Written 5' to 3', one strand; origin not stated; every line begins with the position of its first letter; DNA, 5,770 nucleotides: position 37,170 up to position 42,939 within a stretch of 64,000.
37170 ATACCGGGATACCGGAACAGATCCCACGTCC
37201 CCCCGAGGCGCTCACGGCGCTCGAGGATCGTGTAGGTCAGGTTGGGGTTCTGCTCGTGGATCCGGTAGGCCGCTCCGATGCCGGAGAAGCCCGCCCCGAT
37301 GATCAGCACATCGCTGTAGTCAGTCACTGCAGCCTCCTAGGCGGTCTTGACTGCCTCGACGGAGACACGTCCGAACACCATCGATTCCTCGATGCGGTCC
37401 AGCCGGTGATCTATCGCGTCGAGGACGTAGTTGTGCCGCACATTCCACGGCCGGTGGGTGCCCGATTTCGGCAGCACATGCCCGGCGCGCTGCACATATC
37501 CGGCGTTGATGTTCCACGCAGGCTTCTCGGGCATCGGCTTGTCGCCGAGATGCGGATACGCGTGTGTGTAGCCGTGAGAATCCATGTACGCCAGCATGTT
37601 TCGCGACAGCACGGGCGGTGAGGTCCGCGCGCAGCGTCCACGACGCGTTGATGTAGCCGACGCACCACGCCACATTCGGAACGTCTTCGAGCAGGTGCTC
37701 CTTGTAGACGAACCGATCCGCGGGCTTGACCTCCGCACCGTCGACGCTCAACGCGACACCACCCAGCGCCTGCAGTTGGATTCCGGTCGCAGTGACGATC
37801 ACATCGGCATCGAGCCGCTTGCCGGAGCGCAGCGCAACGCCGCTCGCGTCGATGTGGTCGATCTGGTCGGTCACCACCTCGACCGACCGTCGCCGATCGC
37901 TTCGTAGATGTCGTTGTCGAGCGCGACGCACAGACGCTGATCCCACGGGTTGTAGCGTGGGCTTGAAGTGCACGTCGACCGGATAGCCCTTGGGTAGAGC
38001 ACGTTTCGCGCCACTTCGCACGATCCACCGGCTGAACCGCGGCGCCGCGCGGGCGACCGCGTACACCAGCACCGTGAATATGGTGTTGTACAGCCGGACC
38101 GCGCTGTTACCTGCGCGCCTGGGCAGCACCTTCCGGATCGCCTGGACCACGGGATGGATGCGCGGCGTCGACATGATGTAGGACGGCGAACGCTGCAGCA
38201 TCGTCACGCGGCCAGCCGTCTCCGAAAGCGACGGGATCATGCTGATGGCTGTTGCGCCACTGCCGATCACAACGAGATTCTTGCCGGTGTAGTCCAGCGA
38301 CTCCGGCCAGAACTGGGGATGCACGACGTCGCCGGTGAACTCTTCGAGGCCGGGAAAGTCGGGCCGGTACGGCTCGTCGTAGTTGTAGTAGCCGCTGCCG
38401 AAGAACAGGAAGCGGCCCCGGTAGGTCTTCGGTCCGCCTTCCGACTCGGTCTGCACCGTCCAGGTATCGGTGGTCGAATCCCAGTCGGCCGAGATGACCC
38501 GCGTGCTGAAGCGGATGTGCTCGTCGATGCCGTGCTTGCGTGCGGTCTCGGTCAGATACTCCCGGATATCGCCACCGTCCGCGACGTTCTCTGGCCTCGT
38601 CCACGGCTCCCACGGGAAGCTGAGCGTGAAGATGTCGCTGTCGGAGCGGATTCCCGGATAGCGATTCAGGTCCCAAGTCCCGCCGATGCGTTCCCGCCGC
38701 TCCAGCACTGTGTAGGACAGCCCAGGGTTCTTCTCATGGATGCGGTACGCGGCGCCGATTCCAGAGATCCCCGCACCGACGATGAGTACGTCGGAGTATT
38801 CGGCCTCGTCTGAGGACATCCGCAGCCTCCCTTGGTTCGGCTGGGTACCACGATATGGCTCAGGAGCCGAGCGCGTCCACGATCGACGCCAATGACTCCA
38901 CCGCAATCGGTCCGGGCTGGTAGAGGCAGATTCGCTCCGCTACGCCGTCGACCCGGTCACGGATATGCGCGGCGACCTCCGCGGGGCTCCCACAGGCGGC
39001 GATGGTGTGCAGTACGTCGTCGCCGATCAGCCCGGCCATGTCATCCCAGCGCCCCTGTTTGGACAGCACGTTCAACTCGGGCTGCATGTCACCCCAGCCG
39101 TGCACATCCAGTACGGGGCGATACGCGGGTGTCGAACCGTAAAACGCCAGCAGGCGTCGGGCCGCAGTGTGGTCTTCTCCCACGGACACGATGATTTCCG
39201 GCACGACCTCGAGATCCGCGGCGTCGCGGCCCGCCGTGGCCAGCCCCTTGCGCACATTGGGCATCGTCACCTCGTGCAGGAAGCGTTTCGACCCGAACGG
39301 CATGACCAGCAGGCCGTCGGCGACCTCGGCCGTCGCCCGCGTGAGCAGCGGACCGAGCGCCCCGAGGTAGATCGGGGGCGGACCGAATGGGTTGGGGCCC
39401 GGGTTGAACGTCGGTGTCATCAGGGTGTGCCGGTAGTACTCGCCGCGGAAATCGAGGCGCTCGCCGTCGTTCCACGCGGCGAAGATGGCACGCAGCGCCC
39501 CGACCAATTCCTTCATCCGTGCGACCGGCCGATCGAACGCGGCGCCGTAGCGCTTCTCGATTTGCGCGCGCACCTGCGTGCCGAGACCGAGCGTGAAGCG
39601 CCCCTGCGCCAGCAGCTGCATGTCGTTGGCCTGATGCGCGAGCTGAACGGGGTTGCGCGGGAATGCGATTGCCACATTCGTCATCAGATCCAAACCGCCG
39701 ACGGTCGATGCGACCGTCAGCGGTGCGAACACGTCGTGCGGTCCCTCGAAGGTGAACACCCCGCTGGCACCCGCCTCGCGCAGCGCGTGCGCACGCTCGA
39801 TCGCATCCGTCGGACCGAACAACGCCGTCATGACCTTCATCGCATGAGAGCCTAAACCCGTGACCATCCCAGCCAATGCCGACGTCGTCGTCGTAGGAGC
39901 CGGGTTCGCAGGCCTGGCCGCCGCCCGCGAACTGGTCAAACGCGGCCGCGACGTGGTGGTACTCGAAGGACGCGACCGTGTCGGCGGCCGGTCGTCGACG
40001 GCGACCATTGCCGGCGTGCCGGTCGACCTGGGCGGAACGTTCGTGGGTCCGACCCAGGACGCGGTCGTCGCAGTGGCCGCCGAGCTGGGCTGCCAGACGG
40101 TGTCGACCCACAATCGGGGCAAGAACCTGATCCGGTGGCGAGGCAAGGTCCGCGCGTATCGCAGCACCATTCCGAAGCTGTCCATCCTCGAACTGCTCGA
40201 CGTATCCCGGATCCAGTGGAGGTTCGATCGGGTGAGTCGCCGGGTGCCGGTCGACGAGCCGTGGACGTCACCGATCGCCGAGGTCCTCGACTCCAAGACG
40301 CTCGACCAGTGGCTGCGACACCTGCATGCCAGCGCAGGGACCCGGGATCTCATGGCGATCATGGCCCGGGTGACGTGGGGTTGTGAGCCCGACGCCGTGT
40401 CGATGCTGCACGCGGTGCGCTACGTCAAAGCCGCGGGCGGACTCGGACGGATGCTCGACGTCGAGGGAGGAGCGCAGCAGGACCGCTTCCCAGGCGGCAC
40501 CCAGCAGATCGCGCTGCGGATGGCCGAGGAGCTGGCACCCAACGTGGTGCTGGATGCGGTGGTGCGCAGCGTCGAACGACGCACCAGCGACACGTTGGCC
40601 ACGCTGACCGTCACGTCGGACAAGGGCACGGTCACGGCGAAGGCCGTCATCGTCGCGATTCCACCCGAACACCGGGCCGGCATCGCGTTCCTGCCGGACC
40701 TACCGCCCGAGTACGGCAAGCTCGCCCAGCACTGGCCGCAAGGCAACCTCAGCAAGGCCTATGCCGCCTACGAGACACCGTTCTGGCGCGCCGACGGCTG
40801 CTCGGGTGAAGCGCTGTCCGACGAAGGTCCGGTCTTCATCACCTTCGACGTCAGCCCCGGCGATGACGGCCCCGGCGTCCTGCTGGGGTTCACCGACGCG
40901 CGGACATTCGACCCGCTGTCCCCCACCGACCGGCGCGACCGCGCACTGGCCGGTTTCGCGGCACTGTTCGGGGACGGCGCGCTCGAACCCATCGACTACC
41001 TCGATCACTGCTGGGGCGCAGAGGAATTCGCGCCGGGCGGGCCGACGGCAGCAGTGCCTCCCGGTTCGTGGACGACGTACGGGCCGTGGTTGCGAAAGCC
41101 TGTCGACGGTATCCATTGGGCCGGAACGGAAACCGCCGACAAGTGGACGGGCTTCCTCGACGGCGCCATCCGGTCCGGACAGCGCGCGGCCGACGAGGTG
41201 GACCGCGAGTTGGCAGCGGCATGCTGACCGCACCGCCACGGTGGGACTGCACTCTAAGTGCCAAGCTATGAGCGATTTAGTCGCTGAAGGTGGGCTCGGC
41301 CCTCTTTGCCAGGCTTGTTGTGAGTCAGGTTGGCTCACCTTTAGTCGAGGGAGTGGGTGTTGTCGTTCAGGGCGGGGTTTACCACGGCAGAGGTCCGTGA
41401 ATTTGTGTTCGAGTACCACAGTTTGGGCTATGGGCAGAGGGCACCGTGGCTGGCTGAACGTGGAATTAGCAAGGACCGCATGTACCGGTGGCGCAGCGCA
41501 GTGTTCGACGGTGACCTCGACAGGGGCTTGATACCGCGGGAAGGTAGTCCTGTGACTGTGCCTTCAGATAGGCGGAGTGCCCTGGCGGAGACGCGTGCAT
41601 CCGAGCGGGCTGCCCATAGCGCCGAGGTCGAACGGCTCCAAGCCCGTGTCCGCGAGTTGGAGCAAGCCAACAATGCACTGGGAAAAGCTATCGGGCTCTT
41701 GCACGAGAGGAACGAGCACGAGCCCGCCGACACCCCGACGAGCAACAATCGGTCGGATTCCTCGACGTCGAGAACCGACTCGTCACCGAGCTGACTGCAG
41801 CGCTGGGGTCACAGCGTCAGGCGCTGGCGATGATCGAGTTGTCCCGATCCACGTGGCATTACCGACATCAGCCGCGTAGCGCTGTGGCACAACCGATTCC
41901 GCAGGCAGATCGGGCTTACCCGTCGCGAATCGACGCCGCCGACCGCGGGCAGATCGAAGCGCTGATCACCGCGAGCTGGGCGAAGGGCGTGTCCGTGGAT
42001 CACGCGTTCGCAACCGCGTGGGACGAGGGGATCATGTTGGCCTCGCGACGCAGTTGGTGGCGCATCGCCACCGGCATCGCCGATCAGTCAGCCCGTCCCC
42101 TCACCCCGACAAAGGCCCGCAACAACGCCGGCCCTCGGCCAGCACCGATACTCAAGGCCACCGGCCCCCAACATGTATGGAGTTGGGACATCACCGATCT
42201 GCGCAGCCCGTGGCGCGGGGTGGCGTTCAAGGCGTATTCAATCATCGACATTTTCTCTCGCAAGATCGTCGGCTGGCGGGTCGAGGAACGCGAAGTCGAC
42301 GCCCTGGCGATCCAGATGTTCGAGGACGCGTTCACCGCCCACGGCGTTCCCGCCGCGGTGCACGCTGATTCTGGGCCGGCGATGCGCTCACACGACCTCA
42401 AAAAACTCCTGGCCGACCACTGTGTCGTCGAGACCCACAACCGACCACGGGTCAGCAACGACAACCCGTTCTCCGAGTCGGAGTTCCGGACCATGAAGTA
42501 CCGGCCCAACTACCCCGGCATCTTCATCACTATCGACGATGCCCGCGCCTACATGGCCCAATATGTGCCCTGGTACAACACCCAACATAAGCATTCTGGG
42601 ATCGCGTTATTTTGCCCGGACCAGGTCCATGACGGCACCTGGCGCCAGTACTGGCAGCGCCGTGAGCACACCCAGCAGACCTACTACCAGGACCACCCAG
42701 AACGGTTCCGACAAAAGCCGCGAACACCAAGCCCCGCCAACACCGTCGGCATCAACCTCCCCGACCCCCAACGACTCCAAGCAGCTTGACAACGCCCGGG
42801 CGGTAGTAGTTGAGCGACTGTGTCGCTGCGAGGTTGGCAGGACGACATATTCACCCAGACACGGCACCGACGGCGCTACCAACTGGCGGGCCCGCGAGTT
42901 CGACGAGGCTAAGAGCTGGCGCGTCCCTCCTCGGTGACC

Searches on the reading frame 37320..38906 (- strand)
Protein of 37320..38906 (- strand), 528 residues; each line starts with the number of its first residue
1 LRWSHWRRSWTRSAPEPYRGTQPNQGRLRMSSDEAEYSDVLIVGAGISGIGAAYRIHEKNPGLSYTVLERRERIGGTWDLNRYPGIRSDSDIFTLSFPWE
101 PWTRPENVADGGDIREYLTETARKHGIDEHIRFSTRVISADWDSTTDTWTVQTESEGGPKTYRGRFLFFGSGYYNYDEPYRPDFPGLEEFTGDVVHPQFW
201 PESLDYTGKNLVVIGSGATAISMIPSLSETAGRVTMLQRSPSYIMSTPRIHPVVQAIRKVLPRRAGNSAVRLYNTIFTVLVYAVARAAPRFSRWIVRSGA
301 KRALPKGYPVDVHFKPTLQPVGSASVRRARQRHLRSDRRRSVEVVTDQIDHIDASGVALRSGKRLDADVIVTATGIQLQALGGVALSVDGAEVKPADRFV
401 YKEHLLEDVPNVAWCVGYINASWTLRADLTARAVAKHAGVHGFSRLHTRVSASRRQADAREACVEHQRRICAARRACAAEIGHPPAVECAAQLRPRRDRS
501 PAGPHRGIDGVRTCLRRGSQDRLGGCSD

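Call 40: search_protein_families(library=pfam, proteins=[window:37320-38906:-], max_evalue=0.0001)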
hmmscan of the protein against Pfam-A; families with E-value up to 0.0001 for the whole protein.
window:37320-38906:- (528 aa): 8 families
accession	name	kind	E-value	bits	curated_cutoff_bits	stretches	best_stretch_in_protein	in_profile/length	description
PF00743.25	FMO-like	-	5e-17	62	22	1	40-246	4-221/532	Flavin-binding monooxygenase-like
PF13738.12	Pyr_redox_3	-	9.4e-13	48.5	30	1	41-243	1-199/305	Pyridine nucleotide-disulphide oxidoreductase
PF07992.20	Pyr_redox_2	-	3.4e-11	43.5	26.1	1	39-247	2-182/291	Pyridine nucleotide-disulphide oxidoreductase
PF13450.12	NAD_binding_8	-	1e-10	42.2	21.9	1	42-89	1-46/68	NAD(P)-binding Rossmann-like domain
PF01266.30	DAO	-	2e-08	34.6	27.9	1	39-77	1-38/353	FAD dependent oxidoreductase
PF01946.23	Thi4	-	1.2e-07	31.6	26.2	1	36-77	16-56/235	Thi4 family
PF00070.33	Pyr_redox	-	9.3e-07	29.7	22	0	211-243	2-34/82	Pyridine nucleotide-disulphide oxidoreductase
PF13434.12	Lys_Orn_oxgnase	-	2.7e-05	23.9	21.3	0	126-240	107-222/339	L-lysine 6-monooxygenase/L-ornithine 5-monooxygenase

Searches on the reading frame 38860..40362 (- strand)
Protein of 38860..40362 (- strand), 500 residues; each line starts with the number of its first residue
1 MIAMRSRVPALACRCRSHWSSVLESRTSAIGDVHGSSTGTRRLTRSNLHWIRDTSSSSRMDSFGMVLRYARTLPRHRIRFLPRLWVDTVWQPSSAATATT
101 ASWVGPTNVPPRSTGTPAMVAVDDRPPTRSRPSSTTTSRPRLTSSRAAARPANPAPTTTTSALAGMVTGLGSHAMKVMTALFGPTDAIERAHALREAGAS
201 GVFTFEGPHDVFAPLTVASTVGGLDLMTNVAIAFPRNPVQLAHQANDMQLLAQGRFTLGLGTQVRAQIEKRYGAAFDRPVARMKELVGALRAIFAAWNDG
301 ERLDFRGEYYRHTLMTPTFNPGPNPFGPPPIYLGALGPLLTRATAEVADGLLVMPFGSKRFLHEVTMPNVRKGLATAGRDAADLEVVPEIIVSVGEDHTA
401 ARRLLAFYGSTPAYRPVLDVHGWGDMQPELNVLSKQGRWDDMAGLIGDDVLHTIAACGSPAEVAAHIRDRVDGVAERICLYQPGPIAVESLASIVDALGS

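Call 40: search_protein_families(library=pfam, proteins=[window:38860-40362:-], max_evalue=0.0001)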
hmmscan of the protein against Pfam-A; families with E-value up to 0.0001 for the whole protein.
window:38860-40362:- (500 aa): 1 family
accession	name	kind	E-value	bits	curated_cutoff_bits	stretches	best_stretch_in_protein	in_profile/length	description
PF00296.26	Bac_luciferase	-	1.2e-53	183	27.9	1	180-475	19-312/314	Luciferase-like monooxygenase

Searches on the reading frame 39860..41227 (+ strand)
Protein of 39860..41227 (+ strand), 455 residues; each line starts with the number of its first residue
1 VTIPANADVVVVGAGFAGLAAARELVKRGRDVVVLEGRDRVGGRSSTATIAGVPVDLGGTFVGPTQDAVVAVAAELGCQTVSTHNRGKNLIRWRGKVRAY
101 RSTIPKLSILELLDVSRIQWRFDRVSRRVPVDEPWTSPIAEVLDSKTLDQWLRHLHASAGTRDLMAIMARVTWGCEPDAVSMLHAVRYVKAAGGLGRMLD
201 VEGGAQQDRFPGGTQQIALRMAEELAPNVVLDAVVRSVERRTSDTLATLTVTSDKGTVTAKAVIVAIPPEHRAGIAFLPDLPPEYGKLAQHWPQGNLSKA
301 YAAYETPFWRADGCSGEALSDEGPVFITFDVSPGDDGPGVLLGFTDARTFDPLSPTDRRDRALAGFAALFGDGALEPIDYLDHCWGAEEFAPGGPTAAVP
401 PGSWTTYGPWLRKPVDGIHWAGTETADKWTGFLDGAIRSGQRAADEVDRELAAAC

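Call 40: search_protein_families(library=pfam, proteins=[window:39860-41227:+], max_evalue=0.0001)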
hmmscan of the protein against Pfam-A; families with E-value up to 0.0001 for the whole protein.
window:39860-41227:+ (455 aa): 8 families
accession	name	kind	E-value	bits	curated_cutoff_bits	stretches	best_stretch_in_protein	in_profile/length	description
PF01593.30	Amino_oxidase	-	3.2e-70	238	19.8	1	16-447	1-442/443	Flavin containing amine oxidoreductase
PF13450.12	NAD_binding_8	-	1.8e-14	54.2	21.9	1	11-72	1-64/68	NAD(P)-binding Rossmann-like domain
PF01266.30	DAO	-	3.9e-11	43.5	27.9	1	8-379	1-304/353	FAD dependent oxidoreductase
PF12831.13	FAD_oxidored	-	1.2e-09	38.5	27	1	8-132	1-117/416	FAD dependent oxidoreductase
PF00890.30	FAD_binding_2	-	2.9e-07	30.5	20.4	1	8-47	1-40/414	FAD binding domain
PF07992.20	Pyr_redox_2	-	1.5e-06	28.3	26.1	1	8-44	2-39/291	Pyridine nucleotide-disulphide oxidoreductase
PF01946.23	Thi4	-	1.2e-05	25.1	26.2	1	5-43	16-55/235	Thi4 family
PF05834.18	Lycopene_cycl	-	9.3e-05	22.1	23.4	0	8-40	1-35/380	Lycopene cyclase protein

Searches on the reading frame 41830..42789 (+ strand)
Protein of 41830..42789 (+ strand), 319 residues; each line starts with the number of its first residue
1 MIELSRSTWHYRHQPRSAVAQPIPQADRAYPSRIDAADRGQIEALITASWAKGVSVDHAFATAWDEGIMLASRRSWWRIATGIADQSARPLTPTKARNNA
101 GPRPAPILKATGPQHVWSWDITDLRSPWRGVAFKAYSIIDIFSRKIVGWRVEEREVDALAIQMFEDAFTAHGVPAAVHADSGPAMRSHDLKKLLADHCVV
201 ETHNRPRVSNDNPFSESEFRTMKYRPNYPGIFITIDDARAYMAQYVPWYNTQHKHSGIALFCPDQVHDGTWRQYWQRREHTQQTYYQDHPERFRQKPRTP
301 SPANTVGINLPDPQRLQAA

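Call 40: search_protein_families(library=pfam, proteins=[window:41830-42789:+], max_evalue=0.0001)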
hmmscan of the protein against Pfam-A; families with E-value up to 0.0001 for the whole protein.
window:41830-42789:+ (319 aa): 2 families
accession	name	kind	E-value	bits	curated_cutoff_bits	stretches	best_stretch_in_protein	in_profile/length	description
PF00665.32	rve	-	8.2e-14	52.1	32.6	1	111-207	2-100/102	Integrase core domain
PF13683.12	rve_3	-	3.5e-10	39.9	26.5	1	204-258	8-62/67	Integrase core domain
